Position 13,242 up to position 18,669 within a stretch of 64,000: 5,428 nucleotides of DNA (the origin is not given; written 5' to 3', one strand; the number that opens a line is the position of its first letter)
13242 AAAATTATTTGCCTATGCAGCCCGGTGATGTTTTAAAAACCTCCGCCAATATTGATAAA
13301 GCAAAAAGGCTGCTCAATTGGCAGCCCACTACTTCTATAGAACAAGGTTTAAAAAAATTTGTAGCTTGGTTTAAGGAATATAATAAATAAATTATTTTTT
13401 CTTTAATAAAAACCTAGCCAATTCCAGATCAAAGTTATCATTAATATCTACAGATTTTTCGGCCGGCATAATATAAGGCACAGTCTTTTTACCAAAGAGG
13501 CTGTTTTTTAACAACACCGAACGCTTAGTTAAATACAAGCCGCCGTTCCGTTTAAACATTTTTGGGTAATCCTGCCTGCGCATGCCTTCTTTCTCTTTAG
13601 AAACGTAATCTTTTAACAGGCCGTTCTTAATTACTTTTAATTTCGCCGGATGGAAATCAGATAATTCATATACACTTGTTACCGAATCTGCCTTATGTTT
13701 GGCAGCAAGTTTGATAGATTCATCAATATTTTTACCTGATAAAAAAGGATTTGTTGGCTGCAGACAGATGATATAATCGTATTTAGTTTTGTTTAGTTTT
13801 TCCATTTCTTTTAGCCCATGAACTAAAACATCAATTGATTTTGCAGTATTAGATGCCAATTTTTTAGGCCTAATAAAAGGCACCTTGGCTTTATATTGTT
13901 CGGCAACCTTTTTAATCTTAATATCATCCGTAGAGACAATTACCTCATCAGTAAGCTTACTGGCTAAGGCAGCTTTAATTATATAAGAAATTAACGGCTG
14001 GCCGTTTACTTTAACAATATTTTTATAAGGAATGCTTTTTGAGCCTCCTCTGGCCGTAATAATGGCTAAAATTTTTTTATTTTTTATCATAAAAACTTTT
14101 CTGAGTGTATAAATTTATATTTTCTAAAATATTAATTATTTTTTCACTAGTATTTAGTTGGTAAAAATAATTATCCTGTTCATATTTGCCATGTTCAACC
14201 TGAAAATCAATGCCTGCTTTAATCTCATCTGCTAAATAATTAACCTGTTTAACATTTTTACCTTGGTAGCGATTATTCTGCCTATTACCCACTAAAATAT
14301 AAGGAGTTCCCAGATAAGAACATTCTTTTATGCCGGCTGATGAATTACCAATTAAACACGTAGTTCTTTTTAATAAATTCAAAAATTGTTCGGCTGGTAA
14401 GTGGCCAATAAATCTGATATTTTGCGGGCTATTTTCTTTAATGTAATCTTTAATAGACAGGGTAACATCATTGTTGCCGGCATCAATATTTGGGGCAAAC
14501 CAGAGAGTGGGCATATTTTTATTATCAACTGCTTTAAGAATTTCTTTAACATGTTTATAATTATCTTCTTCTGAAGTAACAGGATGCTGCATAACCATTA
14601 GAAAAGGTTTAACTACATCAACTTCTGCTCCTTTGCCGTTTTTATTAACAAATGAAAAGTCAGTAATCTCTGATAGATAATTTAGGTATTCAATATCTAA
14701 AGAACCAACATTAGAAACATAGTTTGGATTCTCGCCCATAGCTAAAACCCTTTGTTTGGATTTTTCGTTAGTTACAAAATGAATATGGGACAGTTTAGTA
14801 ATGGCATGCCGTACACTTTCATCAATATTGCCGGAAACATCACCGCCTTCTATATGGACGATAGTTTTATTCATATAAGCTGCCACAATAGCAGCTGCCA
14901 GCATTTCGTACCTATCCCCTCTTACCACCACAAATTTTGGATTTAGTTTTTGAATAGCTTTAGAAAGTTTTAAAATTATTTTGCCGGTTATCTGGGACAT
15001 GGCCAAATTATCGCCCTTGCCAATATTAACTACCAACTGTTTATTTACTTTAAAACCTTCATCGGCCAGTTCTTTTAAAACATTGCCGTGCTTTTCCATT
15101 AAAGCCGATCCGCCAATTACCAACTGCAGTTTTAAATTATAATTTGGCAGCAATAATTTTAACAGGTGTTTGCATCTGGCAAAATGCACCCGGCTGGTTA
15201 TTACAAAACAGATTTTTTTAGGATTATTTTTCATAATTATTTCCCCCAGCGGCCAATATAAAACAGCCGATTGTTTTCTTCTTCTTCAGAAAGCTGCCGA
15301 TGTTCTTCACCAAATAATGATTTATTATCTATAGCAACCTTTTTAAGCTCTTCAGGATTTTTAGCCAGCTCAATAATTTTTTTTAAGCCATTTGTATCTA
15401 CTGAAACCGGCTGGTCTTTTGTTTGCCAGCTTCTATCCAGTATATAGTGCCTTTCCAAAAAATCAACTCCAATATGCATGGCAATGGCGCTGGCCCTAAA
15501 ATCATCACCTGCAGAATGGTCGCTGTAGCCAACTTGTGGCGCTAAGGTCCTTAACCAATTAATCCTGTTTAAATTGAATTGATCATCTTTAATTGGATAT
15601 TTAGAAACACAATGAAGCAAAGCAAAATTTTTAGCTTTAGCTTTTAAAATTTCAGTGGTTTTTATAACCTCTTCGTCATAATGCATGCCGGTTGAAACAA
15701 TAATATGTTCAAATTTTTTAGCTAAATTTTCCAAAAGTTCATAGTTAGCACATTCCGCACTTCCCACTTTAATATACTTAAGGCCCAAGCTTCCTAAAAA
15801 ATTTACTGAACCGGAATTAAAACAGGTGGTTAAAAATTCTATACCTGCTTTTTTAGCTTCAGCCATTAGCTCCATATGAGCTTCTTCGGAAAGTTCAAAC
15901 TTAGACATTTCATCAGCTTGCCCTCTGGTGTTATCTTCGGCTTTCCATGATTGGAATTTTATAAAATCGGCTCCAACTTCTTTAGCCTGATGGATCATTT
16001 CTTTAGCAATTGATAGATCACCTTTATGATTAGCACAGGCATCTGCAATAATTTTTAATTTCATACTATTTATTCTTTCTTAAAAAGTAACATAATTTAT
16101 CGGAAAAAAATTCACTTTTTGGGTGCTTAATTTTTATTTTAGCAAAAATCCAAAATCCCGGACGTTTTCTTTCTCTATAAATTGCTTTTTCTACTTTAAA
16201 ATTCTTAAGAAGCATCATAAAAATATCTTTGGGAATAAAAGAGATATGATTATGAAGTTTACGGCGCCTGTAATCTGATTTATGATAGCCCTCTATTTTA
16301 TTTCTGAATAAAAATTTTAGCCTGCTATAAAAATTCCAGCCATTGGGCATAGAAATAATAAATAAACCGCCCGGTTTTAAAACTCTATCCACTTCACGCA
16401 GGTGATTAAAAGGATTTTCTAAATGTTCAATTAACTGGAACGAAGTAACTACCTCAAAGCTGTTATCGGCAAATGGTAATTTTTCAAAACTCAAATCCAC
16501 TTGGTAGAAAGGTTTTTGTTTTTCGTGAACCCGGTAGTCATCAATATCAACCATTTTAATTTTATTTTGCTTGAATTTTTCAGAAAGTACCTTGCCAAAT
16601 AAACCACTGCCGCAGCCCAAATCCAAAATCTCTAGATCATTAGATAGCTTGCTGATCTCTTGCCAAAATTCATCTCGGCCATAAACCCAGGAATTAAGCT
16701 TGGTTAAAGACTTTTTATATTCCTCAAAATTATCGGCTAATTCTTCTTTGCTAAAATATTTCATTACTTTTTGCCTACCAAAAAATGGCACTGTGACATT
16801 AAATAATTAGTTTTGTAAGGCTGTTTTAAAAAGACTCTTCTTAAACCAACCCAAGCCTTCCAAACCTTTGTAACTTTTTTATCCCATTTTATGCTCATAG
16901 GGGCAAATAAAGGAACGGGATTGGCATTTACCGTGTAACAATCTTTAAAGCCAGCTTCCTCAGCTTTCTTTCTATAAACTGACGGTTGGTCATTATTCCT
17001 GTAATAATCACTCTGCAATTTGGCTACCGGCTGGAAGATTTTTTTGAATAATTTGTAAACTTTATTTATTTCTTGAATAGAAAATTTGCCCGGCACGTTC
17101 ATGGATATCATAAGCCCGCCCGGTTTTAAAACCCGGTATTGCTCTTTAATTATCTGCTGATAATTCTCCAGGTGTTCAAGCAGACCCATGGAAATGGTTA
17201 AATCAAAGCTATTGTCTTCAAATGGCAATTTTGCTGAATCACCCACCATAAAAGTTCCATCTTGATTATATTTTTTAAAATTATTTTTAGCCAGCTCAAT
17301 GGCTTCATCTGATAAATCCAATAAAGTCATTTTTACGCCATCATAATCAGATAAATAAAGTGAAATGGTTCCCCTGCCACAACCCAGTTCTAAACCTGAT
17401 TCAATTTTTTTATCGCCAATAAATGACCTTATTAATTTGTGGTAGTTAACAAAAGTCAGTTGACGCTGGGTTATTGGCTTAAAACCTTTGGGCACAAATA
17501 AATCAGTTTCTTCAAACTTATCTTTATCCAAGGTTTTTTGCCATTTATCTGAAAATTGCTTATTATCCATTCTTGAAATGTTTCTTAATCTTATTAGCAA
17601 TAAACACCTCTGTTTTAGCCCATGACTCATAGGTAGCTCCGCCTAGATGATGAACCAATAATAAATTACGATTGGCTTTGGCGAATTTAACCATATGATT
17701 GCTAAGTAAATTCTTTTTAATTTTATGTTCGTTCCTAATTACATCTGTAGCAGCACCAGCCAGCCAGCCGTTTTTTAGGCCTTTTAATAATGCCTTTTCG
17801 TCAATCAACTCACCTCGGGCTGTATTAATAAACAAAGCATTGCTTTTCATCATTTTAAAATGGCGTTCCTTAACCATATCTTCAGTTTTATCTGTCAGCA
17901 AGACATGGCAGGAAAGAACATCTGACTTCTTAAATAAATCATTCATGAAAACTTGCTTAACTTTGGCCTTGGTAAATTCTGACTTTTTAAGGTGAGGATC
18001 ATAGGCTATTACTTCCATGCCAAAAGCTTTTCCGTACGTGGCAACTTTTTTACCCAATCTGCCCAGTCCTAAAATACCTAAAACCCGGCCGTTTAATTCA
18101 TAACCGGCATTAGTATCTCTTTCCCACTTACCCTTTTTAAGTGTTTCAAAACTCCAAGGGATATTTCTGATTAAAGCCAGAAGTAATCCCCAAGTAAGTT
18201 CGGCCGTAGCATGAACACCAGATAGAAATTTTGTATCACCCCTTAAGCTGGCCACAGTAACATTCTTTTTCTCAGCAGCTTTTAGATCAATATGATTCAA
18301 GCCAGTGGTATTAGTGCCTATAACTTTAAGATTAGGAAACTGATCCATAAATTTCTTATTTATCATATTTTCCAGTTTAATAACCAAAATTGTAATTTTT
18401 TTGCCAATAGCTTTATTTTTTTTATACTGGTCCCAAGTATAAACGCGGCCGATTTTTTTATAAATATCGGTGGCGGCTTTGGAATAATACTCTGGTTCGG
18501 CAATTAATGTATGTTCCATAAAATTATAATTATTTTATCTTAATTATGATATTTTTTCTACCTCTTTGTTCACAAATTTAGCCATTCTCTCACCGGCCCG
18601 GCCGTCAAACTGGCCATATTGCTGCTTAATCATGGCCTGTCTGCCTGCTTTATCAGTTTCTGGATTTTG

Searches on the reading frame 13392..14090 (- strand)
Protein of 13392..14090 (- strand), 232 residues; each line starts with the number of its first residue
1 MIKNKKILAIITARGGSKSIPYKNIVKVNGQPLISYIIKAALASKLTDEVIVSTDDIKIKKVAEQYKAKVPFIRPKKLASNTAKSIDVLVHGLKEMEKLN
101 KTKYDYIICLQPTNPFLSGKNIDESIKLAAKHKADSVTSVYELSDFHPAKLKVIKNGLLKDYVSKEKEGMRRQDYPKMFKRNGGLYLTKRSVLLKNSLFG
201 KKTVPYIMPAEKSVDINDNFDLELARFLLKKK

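Call 10: search_protein_families(library=pfam, proteins=[window:13392-14090:-], max_evalue=0.001)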
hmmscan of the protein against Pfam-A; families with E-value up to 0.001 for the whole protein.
window:13392-14090:- (232 aa): 2 families
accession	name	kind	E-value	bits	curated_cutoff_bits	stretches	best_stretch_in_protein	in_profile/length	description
PF02348.25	CTP_transf_3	-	1.8e-25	90.5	22.6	1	9-203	2-184/217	Cytidylyltransferase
PF12804.13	NTP_transf_3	-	8.5e-05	23.2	27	1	23-158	16-137/160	MobA-like NTP transferase domain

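Call 61: search_protein_families(library=ncbifam, proteins=[window:13392-14090:-], max_evalue=0.00001)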
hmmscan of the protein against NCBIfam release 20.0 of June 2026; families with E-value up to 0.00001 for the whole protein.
window:13392-14090:- (232 aa): 6 families
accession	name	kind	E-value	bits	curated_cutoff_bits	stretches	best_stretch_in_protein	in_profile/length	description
TIGR03584.1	PseF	equivalog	8.9e-49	166.1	205.7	1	8-229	1-220/222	pseudaminic acid cytidylyltransferase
NF003952.0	PRK05450.1-5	subfamily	3.1e-17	62.6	193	1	6-146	2-134/250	3-deoxy-manno-octulosonate cytidylyltransferase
NF009905.0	PRK13368.1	subfamily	1.4e-15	57.3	255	1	6-195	2-186/243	3-deoxy-manno-octulosonate cytidylyltransferase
NF003950.0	PRK05450.1-3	subfamily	1.2e-14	54.2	234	1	6-147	2-136/248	3-deoxy-manno-octulosonate cytidylyltransferase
TIGR00466.1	kdsB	equivalog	3.7e-10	39.6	155.2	1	8-145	4-132/241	3-deoxy-manno-octulosonate cytidylyltransferase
NF003948.0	PRK05450.1-1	equivalog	4.1e-10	39.3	281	1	3-144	2-135/248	3-deoxy-manno-octulosonate cytidylyltransferase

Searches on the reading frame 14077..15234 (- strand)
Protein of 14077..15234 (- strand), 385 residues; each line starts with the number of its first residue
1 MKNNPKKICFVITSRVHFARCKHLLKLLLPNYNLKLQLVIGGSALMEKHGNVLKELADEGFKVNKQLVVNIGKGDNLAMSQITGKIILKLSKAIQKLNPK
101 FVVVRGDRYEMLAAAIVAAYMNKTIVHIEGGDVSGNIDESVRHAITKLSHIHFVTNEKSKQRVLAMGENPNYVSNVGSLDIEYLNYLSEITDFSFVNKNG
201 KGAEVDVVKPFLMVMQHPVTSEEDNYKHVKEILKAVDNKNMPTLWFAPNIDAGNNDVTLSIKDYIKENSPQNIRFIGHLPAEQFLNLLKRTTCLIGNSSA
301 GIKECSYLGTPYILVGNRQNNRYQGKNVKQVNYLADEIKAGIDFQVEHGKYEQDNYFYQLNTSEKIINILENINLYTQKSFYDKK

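Call 10: search_protein_families(library=pfam, proteins=[window:14077-15234:-], max_evalue=0.001)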
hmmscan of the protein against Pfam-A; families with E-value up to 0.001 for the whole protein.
window:14077-15234:- (385 aa): 1 family
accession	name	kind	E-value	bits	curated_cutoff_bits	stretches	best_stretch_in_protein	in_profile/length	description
PF02350.25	Epimerase_2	-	1.4e-65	221.9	30.6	1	33-371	8-347/347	UDP-N-acetylglucosamine 2-epimerase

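Call 61: search_protein_families(library=ncbifam, proteins=[window:14077-15234:-], max_evalue=0.00001)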
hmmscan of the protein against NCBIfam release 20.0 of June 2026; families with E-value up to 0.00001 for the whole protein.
window:14077-15234:- (385 aa): 2 families
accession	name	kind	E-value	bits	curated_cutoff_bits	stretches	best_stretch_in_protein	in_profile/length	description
TIGR03568.1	NeuC_NnaA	equivalog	9.6e-104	347.1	235.9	1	6-370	1-365/365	UDP-N-acetylglucosamine 2-epimerase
TIGR00236.1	wecB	equivalog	8.1e-16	58.1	210.15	1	47-315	37-300/366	non-hydrolyzing UDP-N-acetylglucosamine 2-epimerase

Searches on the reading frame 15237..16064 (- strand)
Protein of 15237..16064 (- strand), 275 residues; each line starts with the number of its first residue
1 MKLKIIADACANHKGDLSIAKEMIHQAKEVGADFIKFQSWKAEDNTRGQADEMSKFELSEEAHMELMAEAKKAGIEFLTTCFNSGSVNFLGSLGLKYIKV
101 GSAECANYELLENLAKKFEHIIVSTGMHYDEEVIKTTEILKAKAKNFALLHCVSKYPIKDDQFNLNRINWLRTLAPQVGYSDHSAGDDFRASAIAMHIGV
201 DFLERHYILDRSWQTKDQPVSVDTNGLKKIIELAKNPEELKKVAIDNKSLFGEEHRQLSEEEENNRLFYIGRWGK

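Call 10: search_protein_families(library=pfam, proteins=[window:15237-16064:-], max_evalue=0.001)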
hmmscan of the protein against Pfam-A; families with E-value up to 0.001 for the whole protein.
window:15237-16064:- (275 aa): 1 family
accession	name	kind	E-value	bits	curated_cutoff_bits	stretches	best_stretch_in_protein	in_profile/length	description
PF03102.20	NeuB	-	8e-56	189.6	22.1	1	23-239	1-234/241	NeuB family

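Call 61: search_protein_families(library=ncbifam, proteins=[window:15237-16064:-], max_evalue=0.00001)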
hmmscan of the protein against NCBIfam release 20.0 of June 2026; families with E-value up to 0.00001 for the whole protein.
window:15237-16064:- (275 aa): 2 families
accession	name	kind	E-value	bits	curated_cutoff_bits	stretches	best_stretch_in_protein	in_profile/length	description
TIGR03569.1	NeuB_NnaB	equivalog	4.8e-59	200.1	399.65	1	5-240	3-257/329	N-acetylneuraminate synthase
TIGR03586.1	PseI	equivalog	8.2e-45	153.4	340.25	1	4-239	3-255/327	pseudaminic acid synthase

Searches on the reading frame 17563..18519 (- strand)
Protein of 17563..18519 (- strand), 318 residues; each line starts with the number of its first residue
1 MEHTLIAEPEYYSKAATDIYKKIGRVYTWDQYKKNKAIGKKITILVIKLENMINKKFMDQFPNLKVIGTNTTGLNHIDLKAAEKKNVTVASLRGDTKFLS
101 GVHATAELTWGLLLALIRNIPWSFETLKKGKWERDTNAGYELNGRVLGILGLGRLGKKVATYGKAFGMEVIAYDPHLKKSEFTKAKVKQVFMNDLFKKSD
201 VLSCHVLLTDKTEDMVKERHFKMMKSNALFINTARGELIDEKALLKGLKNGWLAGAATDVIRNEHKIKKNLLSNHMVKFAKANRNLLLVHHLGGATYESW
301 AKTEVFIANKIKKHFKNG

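Call 10: search_protein_families(library=pfam, proteins=[window:17563-18519:-], max_evalue=0.001)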
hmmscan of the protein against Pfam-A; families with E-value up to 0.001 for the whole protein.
window:17563-18519:- (318 aa): 2 families
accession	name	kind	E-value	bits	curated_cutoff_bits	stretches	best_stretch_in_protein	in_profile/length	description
PF02826.25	2-Hacid_dh_C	-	1.6e-51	174.7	25.1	1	111-274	2-168/178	D-isomer specific 2-hydroxyacid dehydrogenase, NAD binding domain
PF00389.36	2-Hacid_dh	-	3e-13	50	24.6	1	25-317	23-126/134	D-isomer specific 2-hydroxyacid dehydrogenase, catalytic domain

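Call 61: search_protein_families(library=ncbifam, proteins=[window:17563-18519:-], max_evalue=0.00001)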
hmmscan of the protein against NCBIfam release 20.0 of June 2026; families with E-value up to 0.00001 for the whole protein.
window:17563-18519:- (318 aa): 21 families
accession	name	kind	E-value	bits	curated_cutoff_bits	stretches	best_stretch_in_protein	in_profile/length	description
TIGR01327.1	PGDH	equivalog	5.6e-61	206.9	454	1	32-316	29-302/525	phosphoglycerate dehydrogenase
NF009714.1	PRK13243.1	equivalog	4.3e-53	180.8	455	1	39-310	43-308/332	glyoxylate reductase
NF008759.0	PRK11790.1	equivalog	9.3e-51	172.8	404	1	40-318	53-320/410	phosphoglycerate dehydrogenase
NF005069.0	PRK06487.1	equivalog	1.8e-47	161.9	448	1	45-312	51-308/320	2-hydroxyacid dehydrogenase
NF006263.0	PRK08410.1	equivalog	1.4e-41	143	389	1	15-316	14-308/311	D-2-hydroxyacid dehydrogenase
NF005387.0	PRK06932.1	equivalog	1.1e-37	129.7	492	1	42-296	44-291/314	2-hydroxyacid dehydrogenase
NF000492.1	vanH_gen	exception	2.6e-37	128.6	540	1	64-268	67-259/312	D-lactate dehydrogenase VanH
NF005750.0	PRK07574.1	equivalog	8.4e-34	117.2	329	1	54-260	105-310/386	NAD-dependent formate dehydrogenase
NF005027.0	PRK06436.1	equivalog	7.6e-32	110.6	261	1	63-277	49-252/303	2-hydroxyacid dehydrogenase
NF011938.0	PRK15409.1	equivalog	8.9e-29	100.5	492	1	47-299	50-293/324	glyoxylate/hydroxypyruvate reductase GhrB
NF000004.1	vanH-D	exception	2.2e-28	99.3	550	1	63-267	72-264/323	D-lactate dehydrogenase VanH-D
NF041369.1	Dhydh_Halo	equivalog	4.2e-28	98.4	400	1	52-264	44-252/305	D-2-hydroxyacid dehydrogenase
NF000371.1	vanH_Agroup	exception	6.3e-28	97.9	700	1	64-266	72-262/322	VanH-A/VanH-Pt family D-lactate dehydrogenase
NF000151.1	vanH-Ac1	exception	5.1e-26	91.8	750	1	65-268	104-295/351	D-lactate dehydrogenase VanH-Ac1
NF001309.0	PRK00257.1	equivalog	1.9e-25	89.7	434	1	137-274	109-247/379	4-phosphoerythronate dehydrogenase PdxB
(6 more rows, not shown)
